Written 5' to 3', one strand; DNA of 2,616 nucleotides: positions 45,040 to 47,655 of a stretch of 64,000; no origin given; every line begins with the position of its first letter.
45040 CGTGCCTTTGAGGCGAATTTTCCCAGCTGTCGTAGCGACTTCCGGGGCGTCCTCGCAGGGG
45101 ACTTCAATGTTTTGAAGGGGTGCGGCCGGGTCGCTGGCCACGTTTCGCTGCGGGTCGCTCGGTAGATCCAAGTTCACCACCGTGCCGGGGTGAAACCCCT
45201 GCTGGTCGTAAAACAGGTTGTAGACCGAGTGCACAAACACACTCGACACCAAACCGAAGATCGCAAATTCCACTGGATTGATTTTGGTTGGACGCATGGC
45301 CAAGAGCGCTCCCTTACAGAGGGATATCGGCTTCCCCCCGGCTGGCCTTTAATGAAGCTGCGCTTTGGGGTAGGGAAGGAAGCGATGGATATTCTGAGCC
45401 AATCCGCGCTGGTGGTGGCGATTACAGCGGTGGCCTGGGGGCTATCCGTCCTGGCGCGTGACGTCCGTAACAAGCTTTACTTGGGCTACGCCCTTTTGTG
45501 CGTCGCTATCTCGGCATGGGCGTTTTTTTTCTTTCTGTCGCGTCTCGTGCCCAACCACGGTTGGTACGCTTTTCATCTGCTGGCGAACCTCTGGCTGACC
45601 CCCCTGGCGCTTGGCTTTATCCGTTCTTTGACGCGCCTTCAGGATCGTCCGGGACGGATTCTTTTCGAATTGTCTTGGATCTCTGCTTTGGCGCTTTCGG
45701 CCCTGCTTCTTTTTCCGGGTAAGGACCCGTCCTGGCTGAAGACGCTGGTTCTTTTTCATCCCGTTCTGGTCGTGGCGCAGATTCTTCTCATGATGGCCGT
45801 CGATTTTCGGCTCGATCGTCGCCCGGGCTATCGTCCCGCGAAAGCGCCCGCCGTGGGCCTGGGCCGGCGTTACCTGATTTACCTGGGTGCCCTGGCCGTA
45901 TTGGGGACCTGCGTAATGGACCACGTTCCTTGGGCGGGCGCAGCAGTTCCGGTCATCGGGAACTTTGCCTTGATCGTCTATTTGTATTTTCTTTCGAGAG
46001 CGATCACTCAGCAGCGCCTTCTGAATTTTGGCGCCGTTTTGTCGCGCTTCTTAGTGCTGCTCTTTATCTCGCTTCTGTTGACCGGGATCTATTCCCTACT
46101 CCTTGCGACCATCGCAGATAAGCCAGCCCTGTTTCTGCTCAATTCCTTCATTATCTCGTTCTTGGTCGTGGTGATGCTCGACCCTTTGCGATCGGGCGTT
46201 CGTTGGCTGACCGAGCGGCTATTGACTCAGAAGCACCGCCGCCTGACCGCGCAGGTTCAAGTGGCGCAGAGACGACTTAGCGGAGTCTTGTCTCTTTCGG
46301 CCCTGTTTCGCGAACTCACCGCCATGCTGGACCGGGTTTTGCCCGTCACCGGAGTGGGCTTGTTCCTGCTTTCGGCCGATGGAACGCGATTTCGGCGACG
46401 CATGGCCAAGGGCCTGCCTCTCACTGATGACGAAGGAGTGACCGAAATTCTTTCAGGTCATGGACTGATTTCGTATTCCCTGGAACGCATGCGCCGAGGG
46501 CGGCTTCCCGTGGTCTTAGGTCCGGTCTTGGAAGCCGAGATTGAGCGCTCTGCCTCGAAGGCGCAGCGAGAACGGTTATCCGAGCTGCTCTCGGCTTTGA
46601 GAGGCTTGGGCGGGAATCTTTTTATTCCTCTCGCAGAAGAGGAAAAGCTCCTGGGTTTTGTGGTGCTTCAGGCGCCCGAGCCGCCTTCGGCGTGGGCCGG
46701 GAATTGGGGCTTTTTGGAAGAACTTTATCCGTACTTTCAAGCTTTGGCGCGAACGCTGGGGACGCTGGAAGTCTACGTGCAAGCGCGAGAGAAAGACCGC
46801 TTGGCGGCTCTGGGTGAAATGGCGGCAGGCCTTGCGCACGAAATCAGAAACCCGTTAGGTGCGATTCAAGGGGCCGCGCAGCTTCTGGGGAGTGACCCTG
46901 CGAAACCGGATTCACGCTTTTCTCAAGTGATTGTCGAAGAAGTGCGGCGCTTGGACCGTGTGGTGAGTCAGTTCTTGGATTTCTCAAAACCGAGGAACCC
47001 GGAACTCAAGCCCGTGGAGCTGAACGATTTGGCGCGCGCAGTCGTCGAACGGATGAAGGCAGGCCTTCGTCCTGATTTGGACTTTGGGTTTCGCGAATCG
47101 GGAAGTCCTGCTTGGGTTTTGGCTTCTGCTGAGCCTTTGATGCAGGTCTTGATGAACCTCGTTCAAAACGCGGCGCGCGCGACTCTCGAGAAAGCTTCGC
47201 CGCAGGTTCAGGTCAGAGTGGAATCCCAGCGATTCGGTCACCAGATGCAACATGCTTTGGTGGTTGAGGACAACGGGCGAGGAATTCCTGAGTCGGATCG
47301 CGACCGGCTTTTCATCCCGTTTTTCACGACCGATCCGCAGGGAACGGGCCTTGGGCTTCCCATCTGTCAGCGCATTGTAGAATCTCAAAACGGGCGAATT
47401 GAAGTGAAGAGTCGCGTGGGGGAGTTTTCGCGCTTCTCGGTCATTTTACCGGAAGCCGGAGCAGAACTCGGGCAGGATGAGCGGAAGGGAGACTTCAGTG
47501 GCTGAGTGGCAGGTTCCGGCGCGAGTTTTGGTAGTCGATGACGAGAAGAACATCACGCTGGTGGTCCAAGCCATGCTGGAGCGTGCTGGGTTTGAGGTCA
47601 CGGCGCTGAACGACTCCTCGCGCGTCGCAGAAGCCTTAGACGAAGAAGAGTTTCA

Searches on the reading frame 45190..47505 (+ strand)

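Call 24: search_protein_families(library=pfam, proteins=[window:45190-47505:+], max_evalue=0.00001)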
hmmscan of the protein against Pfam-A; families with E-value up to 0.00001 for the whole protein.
window:45190-47505:+ (771 aa): 2 families
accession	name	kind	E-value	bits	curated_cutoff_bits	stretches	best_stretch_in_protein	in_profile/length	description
PF02518.31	HATPase_c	-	2.2e-23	83.3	26.4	1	647-755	3-109/111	Histidine kinase-, DNA gyrase B-, and HSP90-like ATPase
PF00512.31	HisKA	-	2.8e-16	59.7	26.9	1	541-603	2-65/66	His Kinase A (phospho-acceptor) domain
